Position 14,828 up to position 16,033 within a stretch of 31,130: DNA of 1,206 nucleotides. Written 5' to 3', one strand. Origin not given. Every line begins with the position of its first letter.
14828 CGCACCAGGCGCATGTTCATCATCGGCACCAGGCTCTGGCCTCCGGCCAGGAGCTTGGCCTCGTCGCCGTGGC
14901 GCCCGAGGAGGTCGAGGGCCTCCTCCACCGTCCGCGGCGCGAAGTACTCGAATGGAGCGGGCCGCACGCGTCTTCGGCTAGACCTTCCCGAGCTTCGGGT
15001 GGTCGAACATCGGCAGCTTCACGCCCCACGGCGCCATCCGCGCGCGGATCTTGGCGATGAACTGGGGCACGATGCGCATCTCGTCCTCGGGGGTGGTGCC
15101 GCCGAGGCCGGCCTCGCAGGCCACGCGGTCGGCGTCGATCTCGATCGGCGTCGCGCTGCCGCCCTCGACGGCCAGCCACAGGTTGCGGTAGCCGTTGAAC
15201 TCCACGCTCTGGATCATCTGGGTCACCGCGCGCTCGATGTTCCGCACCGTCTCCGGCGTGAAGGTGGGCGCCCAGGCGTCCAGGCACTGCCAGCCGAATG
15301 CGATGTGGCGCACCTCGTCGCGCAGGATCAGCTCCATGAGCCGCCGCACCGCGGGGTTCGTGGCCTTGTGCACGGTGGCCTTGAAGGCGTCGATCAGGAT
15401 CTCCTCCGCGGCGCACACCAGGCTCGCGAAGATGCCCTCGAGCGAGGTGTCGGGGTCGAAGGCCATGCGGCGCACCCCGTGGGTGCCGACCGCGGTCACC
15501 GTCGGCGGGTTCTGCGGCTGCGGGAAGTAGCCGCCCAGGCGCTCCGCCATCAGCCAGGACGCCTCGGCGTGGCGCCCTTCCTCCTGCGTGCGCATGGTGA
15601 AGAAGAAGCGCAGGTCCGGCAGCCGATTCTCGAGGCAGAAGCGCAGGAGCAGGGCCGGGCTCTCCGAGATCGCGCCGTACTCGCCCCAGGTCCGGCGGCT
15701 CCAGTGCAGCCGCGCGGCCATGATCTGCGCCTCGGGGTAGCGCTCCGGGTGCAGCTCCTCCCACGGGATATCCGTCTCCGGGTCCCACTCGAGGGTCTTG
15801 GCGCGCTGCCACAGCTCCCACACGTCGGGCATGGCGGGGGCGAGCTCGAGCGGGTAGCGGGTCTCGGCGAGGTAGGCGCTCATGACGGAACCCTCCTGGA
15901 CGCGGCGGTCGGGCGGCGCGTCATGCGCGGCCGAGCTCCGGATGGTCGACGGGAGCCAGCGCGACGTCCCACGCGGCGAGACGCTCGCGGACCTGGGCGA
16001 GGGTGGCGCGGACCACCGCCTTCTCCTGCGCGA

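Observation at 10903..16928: Candidate new system: diiron oxygenase alpha/beta pair encoded in one operon with a CoxMSL-type molybdenum hydroxylase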

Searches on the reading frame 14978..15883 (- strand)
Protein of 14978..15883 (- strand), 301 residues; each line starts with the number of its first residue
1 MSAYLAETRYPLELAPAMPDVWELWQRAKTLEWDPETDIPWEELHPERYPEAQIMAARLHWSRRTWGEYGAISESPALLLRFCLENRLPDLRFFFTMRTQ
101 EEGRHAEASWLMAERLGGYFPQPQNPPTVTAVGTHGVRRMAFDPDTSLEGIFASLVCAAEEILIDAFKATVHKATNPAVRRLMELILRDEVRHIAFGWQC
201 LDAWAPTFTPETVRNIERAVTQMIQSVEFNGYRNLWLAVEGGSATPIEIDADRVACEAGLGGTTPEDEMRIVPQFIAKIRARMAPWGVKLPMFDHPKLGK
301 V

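Call 7: search_protein_families(library=pfam, proteins=[window:14978-15883:-], max_evalue=0.01)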
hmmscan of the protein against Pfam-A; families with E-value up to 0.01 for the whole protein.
window:14978-15883:- (301 aa): 2 families
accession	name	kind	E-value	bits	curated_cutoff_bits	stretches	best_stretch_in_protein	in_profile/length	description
PF11583.14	AurF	-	0.00024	20.8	29.6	1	99-212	111-218/282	P-aminobenzoate N-oxygenase AurF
PF04305.20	DUF455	-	0.004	17.2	34.3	1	170-205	169-204/247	Protein of unknown function (DUF455)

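Call 8: search_protein_families(library=ncbifam, proteins=[window:14978-15883:-], max_evalue=0.01)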
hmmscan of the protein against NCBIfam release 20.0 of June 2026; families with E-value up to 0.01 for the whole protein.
window:14978-15883:- (301 aa): 0 families

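Call 13: find_homologous_proteins(query=window:14978-15883:-)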
Query window:14978-15883:- (301 aa): 368 proteins with E <= 0.001 among 1619 candidates; the best 120 are listed.
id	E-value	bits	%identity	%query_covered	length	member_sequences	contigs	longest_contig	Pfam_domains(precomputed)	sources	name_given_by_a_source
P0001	2.2e-197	673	95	100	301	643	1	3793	-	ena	-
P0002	1.8e-196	670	95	100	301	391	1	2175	-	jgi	-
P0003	2.7e-178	610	84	100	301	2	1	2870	-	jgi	jgi:hypothetical protein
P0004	2.7e-178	610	94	92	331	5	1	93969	-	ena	-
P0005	1.2e-177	608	85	99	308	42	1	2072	-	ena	-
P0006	8.6e-177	605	84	100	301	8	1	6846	-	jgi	jgi:hypothetical protein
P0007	2.1e-176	604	86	100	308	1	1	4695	-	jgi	jgi:hypothetical protein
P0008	3.8e-176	603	83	99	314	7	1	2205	-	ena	-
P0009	5.8e-176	602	84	99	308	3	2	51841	-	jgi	jgi:hypothetical protein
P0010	6.8e-176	602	84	100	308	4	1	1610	-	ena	-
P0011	8.2e-176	602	84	99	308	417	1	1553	-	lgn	-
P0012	9.2e-176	602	85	100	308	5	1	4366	PF11583.15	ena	-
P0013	9.8e-176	602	85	99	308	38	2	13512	-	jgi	jgi:hypothetical protein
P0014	4.0e-175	600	84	100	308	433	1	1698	-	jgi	-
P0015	4.2e-175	600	94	91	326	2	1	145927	-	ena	-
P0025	8.8e-173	592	84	99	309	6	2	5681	-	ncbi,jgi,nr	ncbi:MAG TPA: hypothetical protein VGT40_13285 [Methylomirabilota bacterium]|jgi:hypothetical protei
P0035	5.4e-171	586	82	99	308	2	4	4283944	PF11583.15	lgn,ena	-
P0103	1.3e-91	325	50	98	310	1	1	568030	PF11583.15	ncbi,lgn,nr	ncbi:MAG: ferritin-like domain-containing protein [Alphaproteobacteria bacterium]|nr:ferritin-like d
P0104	2.3e-91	325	50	99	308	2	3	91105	-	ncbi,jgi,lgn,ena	-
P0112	1.2e-90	322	51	97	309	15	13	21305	-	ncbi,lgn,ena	-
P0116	3.1e-90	321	51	97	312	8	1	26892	PF11583.15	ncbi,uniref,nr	ncbi:ferritin-like domain-containing protein [Variovorax sp. JS1663]|uniref:ferritin-like domain-con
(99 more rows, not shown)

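Call 15: find_related_loci(query=A1, collection=genome_contigs, flank=10000)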
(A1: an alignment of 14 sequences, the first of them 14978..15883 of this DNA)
Query A1 (301 aa) in genome_contigs; peptide patterns used: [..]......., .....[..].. (x = any residue, [..] = any of these).
220 stretches matched a pattern; 150 encode a relative of the query (tblastn E <= 1e-3); the best 80 are kept; 80 distinct loci.
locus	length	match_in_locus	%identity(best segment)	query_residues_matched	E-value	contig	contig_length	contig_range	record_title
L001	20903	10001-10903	97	1-301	0e+0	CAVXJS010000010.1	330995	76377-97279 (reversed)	MAG: uncultured Candidatus Rokubacteria bacterium isolate MFD05567.bin.2.266 genome assembly, contig: contig_27382, whol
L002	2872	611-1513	96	1-301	0e+0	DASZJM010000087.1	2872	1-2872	MAG TPA_asm: Candidatus Methylomirabilota bacterium isolate SMAG_U6629 k141_5118018, whole genome shotgun sequence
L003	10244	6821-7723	96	1-301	0e+0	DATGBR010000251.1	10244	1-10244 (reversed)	MAG TPA_asm: Candidatus Methylomirabilota bacterium isolate SMAG_U9627 k141_378407, whole genome shotgun sequence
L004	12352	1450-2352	96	1-301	0e+0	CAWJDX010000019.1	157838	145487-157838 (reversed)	MAG: uncultured Candidatus Rokubacteria bacterium isolate MFD06298.bin.2.137 genome assembly, contig: contig_47628, whol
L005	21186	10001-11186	95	1-301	0e+0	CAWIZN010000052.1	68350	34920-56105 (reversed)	MAG: uncultured Candidatus Rokubacteria bacterium isolate MFD00962.bin.2.184 genome assembly, contig: contig_48219, whol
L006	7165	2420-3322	95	1-301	0e+0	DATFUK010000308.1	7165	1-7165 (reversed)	MAG TPA_asm: Candidatus Methylomirabilota bacterium isolate SMAG_U9435 k141_2159983, whole genome shotgun sequence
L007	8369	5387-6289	94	1-301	0e+0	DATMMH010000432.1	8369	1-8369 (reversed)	MAG TPA_asm: Candidatus Dormiibacterota bacterium isolate SMAG_U12818 k141_3920717, whole genome shotgun sequence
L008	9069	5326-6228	91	1-301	0e+0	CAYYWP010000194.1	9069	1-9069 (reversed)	MAG TPA_asm: uncultured Candidatus Binatia bacterium isolate SRP237561_co1_359 genome assembly, contig: NODE_15175_lengt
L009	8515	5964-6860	85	3-301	6e-179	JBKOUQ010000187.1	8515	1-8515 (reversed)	MAG: Candidatus Methylomirabilota bacterium isolate GM_HAYS_MAG_00022 GM_HAYS_000000368128, whole genome shotgun sequenc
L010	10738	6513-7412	85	2-301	5e-178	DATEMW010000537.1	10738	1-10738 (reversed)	MAG TPA_asm: Candidatus Methylomirabilota bacterium isolate SMAG_U8953 k141_1604366, whole genome shotgun sequence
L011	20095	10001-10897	85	3-301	4e-178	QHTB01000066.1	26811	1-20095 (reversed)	MAG: Candidatus Rokuibacteriota bacterium isolate AR17 14_0903_12_30cm_scaffold_1371_curated, whole genome shotgun seque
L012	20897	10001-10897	84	3-301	2e-177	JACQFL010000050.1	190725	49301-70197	MAG: Candidatus Rokuibacteriota bacterium isolate NC_groundwater_1046_Pr1_S-0.65um_71_27 Montesol18_Sp65_coassembly_scaf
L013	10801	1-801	97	35-301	3e-177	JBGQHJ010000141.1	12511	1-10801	MAG: Candidatus Methylomirabilia bacterium isolate OBJ2_061818_070_75 k141_1898103_length_12511_cov_16.0827, whole genom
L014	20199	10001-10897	85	3-301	6e-177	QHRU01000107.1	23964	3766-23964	MAG: Candidatus Rokuibacteriota bacterium isolate AR7 14_0929_02_30cm_scaffold_2177_curated, whole genome shotgun sequen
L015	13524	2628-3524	85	3-301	5e-177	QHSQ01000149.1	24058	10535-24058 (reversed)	MAG: Candidatus Rokuibacteriota bacterium isolate AR27 14_0903_09_40cm_scaffold_741_curated, whole genome shotgun sequen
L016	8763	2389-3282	84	4-301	6e-177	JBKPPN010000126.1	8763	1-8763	MAG: Candidatus Methylomirabilota bacterium isolate GS_EKS_MAG_00101 GS_EKS_000002650615, whole genome shotgun sequence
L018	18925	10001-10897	85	3-301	2e-176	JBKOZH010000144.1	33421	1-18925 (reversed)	MAG: Candidatus Methylomirabilota bacterium isolate GB_HAYS_MAG_00039 GB_HAYS_000001139136, whole genome shotgun sequenc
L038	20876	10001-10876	51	6-298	3e-97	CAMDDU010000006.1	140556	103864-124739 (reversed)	MAG: Bordetella parapertussis isolate ME-08apr19-187 genome assembly, contig: ME-08apr19-C158, whole genome shotgun sequ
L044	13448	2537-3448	50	1-298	2e-95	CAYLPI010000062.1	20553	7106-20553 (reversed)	MAG TPA_asm: uncultured Bordetella sp. isolate SRP128246_co1_452 genome assembly, contig: NODE_5295_length_20553_cov_8.8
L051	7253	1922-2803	50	7-301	2e-94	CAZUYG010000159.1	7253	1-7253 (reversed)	MAG TPA_asm: uncultured Candidatus Odyssella sp. isolate binchicken_co118_157 genome assembly, contig: NODE_13422_length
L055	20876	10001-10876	50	7-298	4e-94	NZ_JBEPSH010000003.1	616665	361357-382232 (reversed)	Ottowia thiooxydans strain 2709 Ga0501441_03, whole genome shotgun sequence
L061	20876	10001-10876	51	7-298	1e-92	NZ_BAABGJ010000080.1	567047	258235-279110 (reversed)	Variovorax defluvii strain JCM 17804 sequence80, whole genome shotgun sequence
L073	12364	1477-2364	49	5-300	3e-90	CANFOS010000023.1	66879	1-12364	MAG: Comamonadaceae bacterium isolate Jr-14may18-246 genome assembly, contig: Jr-14may18-C642, whole genome shotgun sequ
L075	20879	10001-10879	48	7-300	4e-90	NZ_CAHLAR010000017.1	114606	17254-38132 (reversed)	Achromobacter anxifer strain LMG 26857 isolate LMG 26857, whole genome shotgun sequence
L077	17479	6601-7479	48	7-300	9e-90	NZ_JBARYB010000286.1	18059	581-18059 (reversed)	MAG: Achromobacter sp. isolate MFD12220_ilm_asm_bin14 k127_16742, whole genome shotgun sequence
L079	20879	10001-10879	47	7-300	2e-89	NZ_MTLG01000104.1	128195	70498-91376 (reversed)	Achromobacter xylosoxidans strain B_1 Cont104, whole genome shotgun sequence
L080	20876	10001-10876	48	7-299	2e-89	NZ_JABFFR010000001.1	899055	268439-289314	Azospirillum oleiclasticum strain RWY-5-1-1 contig1, whole genome shotgun sequence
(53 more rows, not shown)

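Call 19: find_encoding_contigs(protein=P0116, flank=10000, max_places=3)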
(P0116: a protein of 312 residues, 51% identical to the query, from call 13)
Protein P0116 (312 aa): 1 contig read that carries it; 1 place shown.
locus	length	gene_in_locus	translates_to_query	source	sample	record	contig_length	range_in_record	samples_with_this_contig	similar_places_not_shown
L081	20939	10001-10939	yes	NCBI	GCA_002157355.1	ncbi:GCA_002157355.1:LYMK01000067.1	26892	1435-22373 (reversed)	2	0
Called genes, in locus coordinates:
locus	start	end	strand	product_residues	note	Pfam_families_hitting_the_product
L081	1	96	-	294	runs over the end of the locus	PF00528:BPD_transp_1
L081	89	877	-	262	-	PF00005:ABC_tran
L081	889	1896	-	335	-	PF13379:NMT1_2, PF04069:OpuAC, PF09084:NMT1, PF12974:Phosphonate-bd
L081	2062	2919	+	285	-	PF13748:ABC_membrane_3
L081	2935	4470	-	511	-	PF04069:OpuAC, PF00528:BPD_transp_1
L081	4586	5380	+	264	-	PF00561:Abhydrolase_1, PF12146:Hydrolase_4, PF12697:Abhydrolase_6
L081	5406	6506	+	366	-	PF00480:ROK (faint)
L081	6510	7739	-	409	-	-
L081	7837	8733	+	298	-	PF00392:GntR, PF08220:HTH_DeoR (weak), PF07702:UTRA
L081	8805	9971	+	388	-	PF13433:Peripla_BP_5, PF13458:Peripla_BP_6, PF01094:ANF_receptor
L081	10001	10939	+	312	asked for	PF11583:AurF (faint)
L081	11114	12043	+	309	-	-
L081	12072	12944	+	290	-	PF02653:BPD_transp_2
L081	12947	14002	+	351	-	PF02653:BPD_transp_2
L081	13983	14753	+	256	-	PF00005:ABC_tran, PF13304:AAA_21 (faint), PF12399:BCA_ABC_TP_C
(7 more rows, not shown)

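Call 20: find_encoding_contigs(protein=P0035, flank=10000, max_places=2)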
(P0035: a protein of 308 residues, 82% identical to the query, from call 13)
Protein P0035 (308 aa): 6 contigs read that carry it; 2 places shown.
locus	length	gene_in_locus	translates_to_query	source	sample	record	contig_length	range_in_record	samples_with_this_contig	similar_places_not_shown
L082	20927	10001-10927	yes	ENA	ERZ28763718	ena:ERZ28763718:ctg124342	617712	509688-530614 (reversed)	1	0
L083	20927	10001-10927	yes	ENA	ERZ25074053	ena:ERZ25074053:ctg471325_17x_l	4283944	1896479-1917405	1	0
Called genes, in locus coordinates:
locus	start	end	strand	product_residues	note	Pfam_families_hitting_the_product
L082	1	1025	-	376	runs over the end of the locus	PF25917:BSH_RND (weak), PF25973:BSH_CzcB (weak), PF25944:Beta-barrel_RND (weak), PF25954:Beta-barrel_RND_2, PF25989:YknX_C (weak), PF25975:CzcB_C (faint)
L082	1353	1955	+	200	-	PF05988:DUF899, PF00578:AhpC-TSA (weak)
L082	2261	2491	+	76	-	PF00583:Acetyltransf_1 (weak), PF13508:Acetyltransf_7 (weak)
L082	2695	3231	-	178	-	PF06041:DUF924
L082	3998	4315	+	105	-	-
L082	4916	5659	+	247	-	PF00561:Abhydrolase_1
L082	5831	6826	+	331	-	PF00248:Aldo_ket_red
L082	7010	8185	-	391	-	PF13439:Glyco_transf_4, PF13579:Glyco_trans_4_4, PF00534:Glycos_transf_1, PF13692:Glyco_trans_1_4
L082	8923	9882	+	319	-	-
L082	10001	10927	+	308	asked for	PF11583:AurF (faint)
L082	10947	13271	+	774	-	PF01315:Ald_Xan_dh_C, PF02738:MoCoBD_1, PF20256:MoCoBD_2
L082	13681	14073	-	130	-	PF01850:PIN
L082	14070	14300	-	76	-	PF02604:PhdYeFM_antitox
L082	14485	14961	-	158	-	PF13618:Gluconate_2-dh3 (weak)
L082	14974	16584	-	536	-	PF00732:GMC_oxred_N, PF00890:FAD_binding_2 (faint), PF01266:DAO (faint), PF13450:NAD_binding_8 (faint), PF05199:GMC_oxred_C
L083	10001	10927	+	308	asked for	PF11583:AurF (faint)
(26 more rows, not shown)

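Call 21: find_encoding_contigs(protein=P0103, flank=10000, max_places=2)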
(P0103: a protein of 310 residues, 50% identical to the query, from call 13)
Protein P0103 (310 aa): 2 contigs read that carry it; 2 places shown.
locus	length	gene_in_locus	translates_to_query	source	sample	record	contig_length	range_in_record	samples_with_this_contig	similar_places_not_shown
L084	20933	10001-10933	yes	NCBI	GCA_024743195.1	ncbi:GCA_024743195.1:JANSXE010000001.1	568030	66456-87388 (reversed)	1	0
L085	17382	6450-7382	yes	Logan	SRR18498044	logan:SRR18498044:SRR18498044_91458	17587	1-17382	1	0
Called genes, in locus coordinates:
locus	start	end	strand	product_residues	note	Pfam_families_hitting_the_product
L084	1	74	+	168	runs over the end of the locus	PF06793:UPF0262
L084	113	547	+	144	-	PF01451:LMWPc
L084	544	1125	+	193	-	PF02545:Maf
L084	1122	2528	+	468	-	PF10150:RNase_E_G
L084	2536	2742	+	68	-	PF03884:YacG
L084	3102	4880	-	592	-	-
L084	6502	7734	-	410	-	-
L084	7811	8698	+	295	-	PF00392:GntR, PF07702:UTRA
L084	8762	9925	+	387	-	PF13433:Peripla_BP_5, PF13458:Peripla_BP_6, PF01094:ANF_receptor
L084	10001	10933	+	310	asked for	PF11583:AurF (weak)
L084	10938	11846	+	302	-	-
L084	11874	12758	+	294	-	PF02653:BPD_transp_2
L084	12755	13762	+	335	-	PF02653:BPD_transp_2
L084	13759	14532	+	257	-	PF00005:ABC_tran, PF13304:AAA_21 (faint), PF12399:BCA_ABC_TP_C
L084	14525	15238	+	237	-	PF00005:ABC_tran, PF13304:AAA_21 (weak)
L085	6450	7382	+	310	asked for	PF11583:AurF (weak)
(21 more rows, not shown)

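Call 22: search_solved_structures(query=A1, max_evalue=10, show_alignments=2)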
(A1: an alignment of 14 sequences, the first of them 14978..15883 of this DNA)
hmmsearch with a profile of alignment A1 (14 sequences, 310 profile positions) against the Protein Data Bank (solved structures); distinct sequences matched with E-value up to 10: 28.
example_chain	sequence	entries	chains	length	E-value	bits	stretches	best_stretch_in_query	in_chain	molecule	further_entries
9u78_A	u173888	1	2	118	2.4e-07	33.2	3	184-205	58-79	Single Chain Protein of De Novo Designed Helix Bundles-4EH2 with KDPV Loop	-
4djn_A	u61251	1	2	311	0.0001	24.6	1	9-139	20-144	Ribonucleoside-diphosphate reductase subunit M2 B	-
2vux_A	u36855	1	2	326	0.00012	24.4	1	9-139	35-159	RIBONUCLEOSIDE-DIPHOSPHATE REDUCTASE SUBUNIT M2 B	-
3hf1_A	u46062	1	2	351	0.00016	24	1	9-139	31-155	Ribonucleoside-diphosphate reductase subunit M2 B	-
7s8t_A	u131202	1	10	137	0.00051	22.3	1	169-227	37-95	EncC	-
2hz8_A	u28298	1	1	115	0.0015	20.8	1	167-205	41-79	De novo designed diiron protein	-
9viw_A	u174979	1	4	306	0.0045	19.2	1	168-223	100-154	Bacterioferritin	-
2uw2_A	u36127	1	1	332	0.0057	18.9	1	12-227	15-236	RIBONUCLEOSIDE-DIPHOSPHATE REDUCTASE M2 SUBUNIT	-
2lfd_A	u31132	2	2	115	0.023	16.9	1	167-208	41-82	Diiron protein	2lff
5k52_A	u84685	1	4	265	0.15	14.2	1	170-237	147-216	Aldehyde decarbonylase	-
7qbk_A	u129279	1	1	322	0.16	14.1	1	187-216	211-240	R2-like ligand-binding oxidase (homolog II) from Sulfolobus acidocaldarius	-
5c39_A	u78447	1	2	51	0.17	14.1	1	170-205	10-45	P0 Manganese cluster peptide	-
4kvs_A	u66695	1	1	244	0.17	14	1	178-237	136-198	Aldehyde decarbonylase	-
4tw3_A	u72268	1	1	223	0.18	14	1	175-237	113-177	Aldehyde decarbonylase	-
5uwz_A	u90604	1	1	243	0.18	13.9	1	173-238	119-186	Aldehyde decarbonylase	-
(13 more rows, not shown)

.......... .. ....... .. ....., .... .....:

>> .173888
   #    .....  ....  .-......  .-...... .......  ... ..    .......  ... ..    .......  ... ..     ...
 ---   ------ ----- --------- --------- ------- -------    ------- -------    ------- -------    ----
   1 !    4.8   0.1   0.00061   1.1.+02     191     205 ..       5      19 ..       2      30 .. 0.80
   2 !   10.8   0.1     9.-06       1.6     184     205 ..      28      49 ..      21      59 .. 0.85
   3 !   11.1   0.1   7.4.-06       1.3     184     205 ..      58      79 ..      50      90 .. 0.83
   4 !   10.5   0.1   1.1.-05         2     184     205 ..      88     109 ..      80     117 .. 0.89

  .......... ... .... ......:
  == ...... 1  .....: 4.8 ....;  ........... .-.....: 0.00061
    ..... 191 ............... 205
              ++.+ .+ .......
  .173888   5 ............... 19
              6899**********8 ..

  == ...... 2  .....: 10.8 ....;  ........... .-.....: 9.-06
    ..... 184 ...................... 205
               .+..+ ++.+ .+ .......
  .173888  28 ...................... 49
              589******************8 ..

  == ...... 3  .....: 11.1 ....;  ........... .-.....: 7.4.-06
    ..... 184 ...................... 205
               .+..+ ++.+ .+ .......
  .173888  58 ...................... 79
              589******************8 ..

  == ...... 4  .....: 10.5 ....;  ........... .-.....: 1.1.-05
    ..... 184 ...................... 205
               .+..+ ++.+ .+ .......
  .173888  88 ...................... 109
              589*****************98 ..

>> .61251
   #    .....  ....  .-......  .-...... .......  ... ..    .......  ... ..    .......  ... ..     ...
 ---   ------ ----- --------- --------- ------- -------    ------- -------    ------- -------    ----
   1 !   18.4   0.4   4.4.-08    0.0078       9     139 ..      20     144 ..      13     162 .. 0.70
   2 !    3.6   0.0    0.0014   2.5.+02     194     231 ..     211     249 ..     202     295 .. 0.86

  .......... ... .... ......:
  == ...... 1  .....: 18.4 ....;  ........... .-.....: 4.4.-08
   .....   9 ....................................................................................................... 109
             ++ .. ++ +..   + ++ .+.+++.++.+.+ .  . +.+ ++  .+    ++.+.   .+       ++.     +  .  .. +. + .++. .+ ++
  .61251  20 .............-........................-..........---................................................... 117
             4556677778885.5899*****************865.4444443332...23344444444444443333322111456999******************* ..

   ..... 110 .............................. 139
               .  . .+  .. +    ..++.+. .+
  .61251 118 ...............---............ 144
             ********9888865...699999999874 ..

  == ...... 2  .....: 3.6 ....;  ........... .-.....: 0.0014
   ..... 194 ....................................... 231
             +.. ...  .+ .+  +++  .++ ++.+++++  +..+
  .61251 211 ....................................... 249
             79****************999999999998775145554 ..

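Call 29: predict_structure(alignment_id=A2)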
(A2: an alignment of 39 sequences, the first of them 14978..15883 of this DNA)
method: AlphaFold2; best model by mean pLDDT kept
length: 301 residues; sequences in the alignment: 39
mean_pLDDT: 87.8   pTM: 0.87
mean pLDDT of the five models: 87.8, 86.9, 86.1, 84.6, 83.1
residues with pLDDT >= 90: 171; 70-90: 105; 50-70: 20; < 50: 5
segments of 3 or more residues with pLDDT < 50: none
pLDDT, mean of each block of 10 residues (from residue 1): 58 79 87 96 98 96 88 84 78 82 95 96 60 72 90 89 88 96 95 92 94 96 88 82 82 95 92 94 96 94 93
secondary structure, 60 per line:
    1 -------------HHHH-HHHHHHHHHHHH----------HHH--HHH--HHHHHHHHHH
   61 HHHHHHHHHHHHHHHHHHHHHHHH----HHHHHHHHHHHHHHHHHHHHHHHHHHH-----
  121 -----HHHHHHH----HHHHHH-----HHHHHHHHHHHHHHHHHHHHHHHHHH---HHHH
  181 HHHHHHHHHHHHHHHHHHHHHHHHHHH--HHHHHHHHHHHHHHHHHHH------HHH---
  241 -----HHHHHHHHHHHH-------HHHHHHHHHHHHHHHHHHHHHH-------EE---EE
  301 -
elements in order: H14-17 H19-30 H51-84 H89-115 H126-132 H137-142 H148-173 H177-207 H210-228 H246-257 H265-286

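Call 32: fold_search(model_id=the predicted structure, library=pdb)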
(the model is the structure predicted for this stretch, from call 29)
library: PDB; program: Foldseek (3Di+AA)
matches with E <= 10: 660; with E <= 0.001: 54
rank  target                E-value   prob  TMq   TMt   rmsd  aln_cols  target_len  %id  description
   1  1xsm                  2.6e-05  1.00  0.55  0.57   8.5       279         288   18  PROTEIN R2 OF RIBONUCLEOTIDE REDUCTASE FROM MOUSE (released 1997-01-11)
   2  1w68                  5.0e-05  1.00  0.55  0.58   6.1       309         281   18  Crystal Structure of Mouse Ribonucleotide Reductase Subunit R2 under Oxidizing Conditions. A Fully Occupied Dinuclear Ir (released 2004-08-26)
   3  4djn_A                5.7e-05  1.00  0.47  0.49  10.3       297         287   18  Crystal structure of a ribonucleotide reductase M2 B (RNRR2) from Homo sapiens at 2.20 A resolution (released 2012-05-09)
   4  6qk0_A                9.1e-05  1.00  0.48  0.52  13.5       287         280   14  R2-like ligand-binding oxidase E69D mutant with anaerobically reconstituted Mn/Fe cofactor (released 2020-02-19)
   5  3vpn_A                9.5e-05  1.00  0.59  0.62   5.4       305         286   16  Crystal structure of human ribonucleotide reductase subunit M2 (hRRM2) mutant (released 2013-03-06)
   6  5dcs                  1.1e-04  1.00  0.65  0.67   5.0       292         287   15  R2-like ligand-binding oxidase with aerobically reconstituted Mn/Fe cofactor (long soak) (released 2015-09-09)
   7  6f6h_A                1.1e-04  1.00  0.64  0.67   5.0       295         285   14  R2-like ligand-binding oxidase V72L mutant with aerobically reconstituted Mn/Fe cofactor (released 2018-07-04)
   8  6qrz                  1.3e-04  1.00  0.52  0.56  10.3       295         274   17  Crystal structure of R2-like ligand-binding oxidase from Sulfolobus acidocaldarius solved by 3D micro-crystal electron d (released 2019-04-24)
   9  4hr0                  1.3e-04  1.00  0.60  0.63   5.6       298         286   14  R2-like ligand-binding oxidase with aerobically reconstituted metal cofactor (released 2013-10-16)
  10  6f6c_A                1.4e-04  1.00  0.63  0.66   4.5       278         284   15  R2-like ligand-binding oxidase V72A mutant with aerobically reconstituted Mn/Fe cofactor (released 2018-07-04)
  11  3olj_A                1.4e-04  1.00  0.50  0.52   9.5       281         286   20  Crystal structure of human ribonucleotide reductase subunit M2 (hRRM2) (released 2011-08-31)
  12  6i90                  1.5e-04  1.00  0.49  0.53  13.0       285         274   13  R2-like ligand-binding oxidase G68F mutant with aerobically reconstituted Mn/Fe cofactor (released 2019-10-16)
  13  6f6f                  1.7e-04  1.00  0.65  0.69   5.0       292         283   15  R2-like ligand-binding oxidase V72I mutant with aerobically reconstituted Mn/Fe cofactor (released 2018-07-04)
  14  4xb9                  1.8e-04  1.00  0.65  0.68   5.0       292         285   15  R2-like ligand-binding oxidase with aerobically reconstituted diiron cofactor (released 2015-09-09)
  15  3hf1_B                1.9e-04  1.00  0.52  0.54  10.0       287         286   18  Crystal structure of human p53R2 (released 2009-10-13)
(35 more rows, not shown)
